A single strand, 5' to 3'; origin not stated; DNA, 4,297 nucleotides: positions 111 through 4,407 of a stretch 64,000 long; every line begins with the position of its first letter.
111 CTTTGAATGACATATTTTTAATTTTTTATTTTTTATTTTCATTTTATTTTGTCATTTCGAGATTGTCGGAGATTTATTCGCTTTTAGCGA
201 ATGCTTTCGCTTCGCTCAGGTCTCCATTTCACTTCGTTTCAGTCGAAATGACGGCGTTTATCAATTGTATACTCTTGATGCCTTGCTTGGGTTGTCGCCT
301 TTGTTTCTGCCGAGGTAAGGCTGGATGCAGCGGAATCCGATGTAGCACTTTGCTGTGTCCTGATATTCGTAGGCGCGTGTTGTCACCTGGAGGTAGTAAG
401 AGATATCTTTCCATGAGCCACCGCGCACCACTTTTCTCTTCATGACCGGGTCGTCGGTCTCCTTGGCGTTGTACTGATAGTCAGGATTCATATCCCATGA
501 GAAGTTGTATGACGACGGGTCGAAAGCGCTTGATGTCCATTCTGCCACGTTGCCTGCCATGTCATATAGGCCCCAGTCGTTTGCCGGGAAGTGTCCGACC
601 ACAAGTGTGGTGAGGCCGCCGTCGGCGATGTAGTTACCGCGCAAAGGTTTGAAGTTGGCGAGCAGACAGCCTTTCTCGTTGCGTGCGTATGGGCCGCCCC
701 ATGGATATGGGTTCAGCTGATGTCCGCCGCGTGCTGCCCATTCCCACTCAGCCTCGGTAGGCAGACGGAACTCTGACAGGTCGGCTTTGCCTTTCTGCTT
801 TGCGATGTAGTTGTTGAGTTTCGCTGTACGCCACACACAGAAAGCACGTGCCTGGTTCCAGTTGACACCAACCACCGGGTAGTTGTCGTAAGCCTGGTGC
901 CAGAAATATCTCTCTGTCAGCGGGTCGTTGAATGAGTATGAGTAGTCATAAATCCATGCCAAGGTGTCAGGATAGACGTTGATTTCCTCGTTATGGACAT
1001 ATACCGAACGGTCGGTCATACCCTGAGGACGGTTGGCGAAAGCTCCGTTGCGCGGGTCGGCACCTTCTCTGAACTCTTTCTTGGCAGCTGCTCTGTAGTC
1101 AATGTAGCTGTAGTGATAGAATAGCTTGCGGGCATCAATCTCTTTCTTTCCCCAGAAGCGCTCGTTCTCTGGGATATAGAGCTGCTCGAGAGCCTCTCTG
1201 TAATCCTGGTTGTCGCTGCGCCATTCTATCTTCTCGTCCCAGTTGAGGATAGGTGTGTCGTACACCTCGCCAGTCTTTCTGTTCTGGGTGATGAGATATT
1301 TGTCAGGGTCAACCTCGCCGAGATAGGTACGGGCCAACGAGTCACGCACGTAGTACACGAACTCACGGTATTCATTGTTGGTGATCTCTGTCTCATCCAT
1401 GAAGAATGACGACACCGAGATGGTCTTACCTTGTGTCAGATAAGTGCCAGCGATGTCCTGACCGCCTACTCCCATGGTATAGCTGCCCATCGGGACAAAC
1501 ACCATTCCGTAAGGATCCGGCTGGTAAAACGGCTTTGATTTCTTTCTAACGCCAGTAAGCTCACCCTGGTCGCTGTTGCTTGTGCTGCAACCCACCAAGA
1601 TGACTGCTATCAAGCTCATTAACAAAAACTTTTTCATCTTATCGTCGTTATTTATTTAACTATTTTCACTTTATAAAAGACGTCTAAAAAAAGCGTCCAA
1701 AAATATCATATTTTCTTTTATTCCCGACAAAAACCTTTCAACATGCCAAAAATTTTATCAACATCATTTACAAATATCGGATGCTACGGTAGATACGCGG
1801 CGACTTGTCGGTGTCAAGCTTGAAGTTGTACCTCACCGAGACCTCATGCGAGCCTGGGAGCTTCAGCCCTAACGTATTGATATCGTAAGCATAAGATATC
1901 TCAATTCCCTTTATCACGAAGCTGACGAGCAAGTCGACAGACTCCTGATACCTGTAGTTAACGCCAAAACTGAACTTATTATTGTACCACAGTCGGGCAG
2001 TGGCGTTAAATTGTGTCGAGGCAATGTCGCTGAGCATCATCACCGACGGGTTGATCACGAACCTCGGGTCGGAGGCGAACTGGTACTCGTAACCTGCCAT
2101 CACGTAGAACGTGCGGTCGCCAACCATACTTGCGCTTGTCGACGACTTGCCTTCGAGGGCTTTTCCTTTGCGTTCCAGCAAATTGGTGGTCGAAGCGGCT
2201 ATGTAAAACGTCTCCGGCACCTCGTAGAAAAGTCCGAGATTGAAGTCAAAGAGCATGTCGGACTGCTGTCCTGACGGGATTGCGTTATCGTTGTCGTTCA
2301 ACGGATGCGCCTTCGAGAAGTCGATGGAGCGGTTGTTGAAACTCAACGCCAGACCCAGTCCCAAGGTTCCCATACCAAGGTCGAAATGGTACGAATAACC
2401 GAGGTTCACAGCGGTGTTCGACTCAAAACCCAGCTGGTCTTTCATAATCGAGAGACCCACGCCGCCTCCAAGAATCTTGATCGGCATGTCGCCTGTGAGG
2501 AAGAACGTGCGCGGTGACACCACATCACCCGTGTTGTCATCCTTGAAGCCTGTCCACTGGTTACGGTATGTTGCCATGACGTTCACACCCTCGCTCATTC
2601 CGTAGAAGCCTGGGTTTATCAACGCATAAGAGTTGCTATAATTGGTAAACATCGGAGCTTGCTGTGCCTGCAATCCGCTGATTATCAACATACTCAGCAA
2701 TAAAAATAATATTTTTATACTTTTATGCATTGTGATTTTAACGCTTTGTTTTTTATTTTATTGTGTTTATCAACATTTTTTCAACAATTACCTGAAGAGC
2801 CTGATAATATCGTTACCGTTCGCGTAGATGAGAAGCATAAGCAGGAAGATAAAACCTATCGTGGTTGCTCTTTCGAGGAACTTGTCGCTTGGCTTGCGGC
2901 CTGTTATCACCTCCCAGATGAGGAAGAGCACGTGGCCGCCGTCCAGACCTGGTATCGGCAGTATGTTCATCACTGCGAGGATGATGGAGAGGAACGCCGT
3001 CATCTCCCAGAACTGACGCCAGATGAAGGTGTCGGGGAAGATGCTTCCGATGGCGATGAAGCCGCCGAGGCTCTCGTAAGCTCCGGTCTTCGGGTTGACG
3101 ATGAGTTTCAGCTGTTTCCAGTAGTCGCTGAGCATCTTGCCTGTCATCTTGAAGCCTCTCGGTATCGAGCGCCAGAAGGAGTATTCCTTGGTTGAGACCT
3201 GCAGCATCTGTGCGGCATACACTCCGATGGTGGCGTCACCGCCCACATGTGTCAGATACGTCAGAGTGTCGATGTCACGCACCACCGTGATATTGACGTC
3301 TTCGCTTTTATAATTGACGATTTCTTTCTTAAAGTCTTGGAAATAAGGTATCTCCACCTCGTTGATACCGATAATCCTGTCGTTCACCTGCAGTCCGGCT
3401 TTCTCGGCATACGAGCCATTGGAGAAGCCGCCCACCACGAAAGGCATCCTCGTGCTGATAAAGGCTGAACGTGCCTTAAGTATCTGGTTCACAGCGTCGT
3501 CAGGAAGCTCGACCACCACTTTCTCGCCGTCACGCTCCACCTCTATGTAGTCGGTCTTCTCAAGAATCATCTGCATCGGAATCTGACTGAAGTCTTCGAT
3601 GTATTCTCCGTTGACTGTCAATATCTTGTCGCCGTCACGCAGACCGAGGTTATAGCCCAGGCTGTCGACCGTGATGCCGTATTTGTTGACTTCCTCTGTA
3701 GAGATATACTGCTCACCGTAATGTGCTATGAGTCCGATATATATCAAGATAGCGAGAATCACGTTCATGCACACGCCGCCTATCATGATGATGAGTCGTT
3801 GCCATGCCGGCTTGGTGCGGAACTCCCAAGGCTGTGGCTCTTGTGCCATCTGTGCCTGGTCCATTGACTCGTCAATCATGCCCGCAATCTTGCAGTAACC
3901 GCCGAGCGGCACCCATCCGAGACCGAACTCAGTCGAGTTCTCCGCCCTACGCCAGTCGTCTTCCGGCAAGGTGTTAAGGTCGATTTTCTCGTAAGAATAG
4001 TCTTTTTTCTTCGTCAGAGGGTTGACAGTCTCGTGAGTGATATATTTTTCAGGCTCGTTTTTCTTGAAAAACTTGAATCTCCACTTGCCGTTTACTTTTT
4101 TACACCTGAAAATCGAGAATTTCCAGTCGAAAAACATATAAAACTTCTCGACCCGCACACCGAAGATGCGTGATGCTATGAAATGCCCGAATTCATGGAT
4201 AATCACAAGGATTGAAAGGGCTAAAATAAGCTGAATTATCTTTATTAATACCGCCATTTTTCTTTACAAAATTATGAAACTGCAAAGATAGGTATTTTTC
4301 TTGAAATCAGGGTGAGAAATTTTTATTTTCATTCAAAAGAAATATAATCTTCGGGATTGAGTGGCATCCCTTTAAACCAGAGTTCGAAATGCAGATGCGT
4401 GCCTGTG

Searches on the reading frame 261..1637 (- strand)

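Call 80: search_protein_families(library=pfam, proteins=[window:261-1637:-])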
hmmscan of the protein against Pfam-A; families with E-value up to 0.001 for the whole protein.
window:261-1637:- (458 aa): 1 family
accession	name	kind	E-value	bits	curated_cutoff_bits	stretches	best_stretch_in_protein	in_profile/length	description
PF03781.23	FGE-sulfatase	-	1.6e-47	162.8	23.3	1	44-438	4-254/255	Sulfatase-modifying factor enzyme 1-like domain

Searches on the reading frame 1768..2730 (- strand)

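Call 80: search_protein_families(library=pfam, proteins=[window:1768-2730:-])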
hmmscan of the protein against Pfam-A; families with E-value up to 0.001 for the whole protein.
window:1768-2730:- (320 aa): 1 family
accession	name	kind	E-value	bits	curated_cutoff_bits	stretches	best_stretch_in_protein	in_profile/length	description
PF11751.14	PorP_SprF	-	8.8e-58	196.4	22.3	1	21-301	2-273/273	Type IX secretion system membrane protein PorP/SprF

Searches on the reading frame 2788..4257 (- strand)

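Call 80: search_protein_families(library=pfam, proteins=[window:2788-4257:-])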
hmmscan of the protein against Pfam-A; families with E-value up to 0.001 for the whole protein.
window:2788-4257:- (489 aa): 5 families
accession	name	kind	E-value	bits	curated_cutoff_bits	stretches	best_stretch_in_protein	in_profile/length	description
PF02163.28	Peptidase_M50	-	7.2e-46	156.7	27.2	2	103-475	41-221/221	Peptidase family M50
PF17820.7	PDZ_6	-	7.6e-13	48.4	27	2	281-310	8-34/54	PDZ domain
PF00595.29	PDZ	-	1.1e-09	39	23.2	1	270-319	24-73/81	PDZ domain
PF13180.12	PDZ_2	-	5.5e-07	30.2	27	1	284-334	25-76/80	PDZ domain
PF21558.3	Pept_S41_N_bact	-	1.3e-05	25.5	27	0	202-236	16-50/87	Bacteroidetes, Peptidase, S41 family, N-terminal domain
